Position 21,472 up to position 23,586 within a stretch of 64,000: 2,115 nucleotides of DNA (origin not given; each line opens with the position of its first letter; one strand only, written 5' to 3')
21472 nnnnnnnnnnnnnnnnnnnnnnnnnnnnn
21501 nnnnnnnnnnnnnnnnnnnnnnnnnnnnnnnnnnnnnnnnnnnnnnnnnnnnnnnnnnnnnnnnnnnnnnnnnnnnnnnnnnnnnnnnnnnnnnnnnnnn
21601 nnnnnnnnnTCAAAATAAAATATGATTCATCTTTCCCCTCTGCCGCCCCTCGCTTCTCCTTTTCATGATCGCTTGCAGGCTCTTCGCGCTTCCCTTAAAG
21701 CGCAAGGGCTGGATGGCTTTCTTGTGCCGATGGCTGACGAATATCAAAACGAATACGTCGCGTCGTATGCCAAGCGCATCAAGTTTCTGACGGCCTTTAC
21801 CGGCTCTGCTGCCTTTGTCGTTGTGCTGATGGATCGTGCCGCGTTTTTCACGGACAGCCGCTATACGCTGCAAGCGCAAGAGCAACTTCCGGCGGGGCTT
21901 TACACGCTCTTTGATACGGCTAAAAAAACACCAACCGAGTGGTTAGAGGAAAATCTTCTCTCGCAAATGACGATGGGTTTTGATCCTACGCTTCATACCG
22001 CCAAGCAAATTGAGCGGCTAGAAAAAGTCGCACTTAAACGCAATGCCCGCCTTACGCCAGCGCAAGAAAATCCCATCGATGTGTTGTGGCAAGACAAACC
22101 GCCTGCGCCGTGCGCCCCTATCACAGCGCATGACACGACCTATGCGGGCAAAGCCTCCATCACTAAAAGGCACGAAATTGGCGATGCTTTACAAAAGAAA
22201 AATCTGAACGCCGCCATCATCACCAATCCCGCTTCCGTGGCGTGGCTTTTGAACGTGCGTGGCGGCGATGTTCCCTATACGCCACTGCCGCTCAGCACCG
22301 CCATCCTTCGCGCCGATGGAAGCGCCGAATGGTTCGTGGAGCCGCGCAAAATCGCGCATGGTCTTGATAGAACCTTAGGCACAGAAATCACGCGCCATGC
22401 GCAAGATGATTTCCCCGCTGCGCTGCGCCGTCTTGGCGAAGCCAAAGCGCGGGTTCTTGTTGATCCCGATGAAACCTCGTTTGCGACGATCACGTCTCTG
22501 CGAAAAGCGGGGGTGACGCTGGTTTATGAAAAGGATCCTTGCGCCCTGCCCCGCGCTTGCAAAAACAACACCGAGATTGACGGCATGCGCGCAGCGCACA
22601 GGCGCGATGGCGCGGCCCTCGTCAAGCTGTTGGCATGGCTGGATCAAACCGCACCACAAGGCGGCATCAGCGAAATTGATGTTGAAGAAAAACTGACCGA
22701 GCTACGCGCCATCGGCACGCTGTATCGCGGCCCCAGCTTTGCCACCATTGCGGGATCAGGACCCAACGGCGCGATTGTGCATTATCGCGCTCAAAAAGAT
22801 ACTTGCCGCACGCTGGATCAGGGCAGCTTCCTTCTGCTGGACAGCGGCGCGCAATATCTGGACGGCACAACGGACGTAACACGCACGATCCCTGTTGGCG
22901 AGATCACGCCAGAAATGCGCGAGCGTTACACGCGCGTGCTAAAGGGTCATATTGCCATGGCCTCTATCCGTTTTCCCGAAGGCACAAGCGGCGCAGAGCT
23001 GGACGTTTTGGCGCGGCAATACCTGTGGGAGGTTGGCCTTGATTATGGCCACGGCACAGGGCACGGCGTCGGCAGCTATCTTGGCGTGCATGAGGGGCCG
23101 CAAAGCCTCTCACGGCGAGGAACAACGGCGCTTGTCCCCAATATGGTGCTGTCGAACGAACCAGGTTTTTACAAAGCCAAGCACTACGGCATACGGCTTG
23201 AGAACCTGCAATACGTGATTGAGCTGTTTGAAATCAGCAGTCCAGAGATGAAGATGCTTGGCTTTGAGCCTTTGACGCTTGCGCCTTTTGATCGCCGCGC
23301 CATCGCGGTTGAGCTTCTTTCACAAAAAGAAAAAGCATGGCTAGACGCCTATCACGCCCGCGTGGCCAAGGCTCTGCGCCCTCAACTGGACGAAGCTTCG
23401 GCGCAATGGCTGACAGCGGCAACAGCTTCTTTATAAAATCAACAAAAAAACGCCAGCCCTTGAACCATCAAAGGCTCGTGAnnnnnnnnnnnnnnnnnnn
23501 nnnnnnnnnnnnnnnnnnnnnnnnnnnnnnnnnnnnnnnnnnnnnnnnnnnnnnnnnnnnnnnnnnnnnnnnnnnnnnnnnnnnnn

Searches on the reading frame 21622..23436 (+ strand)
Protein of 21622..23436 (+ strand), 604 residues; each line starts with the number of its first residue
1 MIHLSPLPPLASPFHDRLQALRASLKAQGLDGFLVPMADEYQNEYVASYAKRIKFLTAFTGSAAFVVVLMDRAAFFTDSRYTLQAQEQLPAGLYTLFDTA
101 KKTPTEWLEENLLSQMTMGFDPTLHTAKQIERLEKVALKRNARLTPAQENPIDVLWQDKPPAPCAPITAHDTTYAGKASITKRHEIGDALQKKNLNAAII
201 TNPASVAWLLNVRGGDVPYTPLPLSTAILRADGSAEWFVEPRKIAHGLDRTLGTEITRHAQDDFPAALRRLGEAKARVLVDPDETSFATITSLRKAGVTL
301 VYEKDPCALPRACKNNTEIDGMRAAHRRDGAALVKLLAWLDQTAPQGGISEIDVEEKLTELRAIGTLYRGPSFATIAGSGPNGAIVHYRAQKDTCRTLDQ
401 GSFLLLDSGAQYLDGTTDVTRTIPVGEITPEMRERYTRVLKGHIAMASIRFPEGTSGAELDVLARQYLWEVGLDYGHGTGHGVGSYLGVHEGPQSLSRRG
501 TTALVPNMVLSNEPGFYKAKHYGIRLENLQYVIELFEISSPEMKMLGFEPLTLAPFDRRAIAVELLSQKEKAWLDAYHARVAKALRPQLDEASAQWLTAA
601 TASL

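Call 71: list_cluster_members(proteins=[window:21622-23436:+, window:26261-28036:-, window:31890-33902:+, window:1080-2480:+, window:18538-19887:-])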
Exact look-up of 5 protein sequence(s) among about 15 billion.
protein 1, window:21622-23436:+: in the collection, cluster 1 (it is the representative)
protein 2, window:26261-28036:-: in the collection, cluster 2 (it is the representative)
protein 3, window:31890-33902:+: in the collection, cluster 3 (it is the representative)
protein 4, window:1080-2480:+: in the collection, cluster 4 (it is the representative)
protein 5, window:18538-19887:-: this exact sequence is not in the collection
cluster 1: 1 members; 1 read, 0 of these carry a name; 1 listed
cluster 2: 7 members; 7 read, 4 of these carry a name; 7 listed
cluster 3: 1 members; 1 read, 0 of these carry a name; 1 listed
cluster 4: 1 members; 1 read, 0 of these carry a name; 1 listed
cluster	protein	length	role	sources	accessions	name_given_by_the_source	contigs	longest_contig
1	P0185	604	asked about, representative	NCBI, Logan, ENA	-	-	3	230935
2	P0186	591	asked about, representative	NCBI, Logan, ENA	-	-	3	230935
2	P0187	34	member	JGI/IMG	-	arginyl-tRNA synthetase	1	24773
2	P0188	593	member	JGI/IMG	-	arginyl-tRNA synthetase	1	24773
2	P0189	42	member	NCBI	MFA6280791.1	MAG: DALR anticodon-binding domain-containing protein [Bdellovibrionales bacterium]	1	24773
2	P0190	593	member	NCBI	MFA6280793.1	MAG: arginine--tRNA ligase [Bdellovibrionales bacterium]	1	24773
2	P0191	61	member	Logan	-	-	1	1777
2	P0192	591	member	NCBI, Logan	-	-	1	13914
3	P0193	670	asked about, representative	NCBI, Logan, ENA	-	-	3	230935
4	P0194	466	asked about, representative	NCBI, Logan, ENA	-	-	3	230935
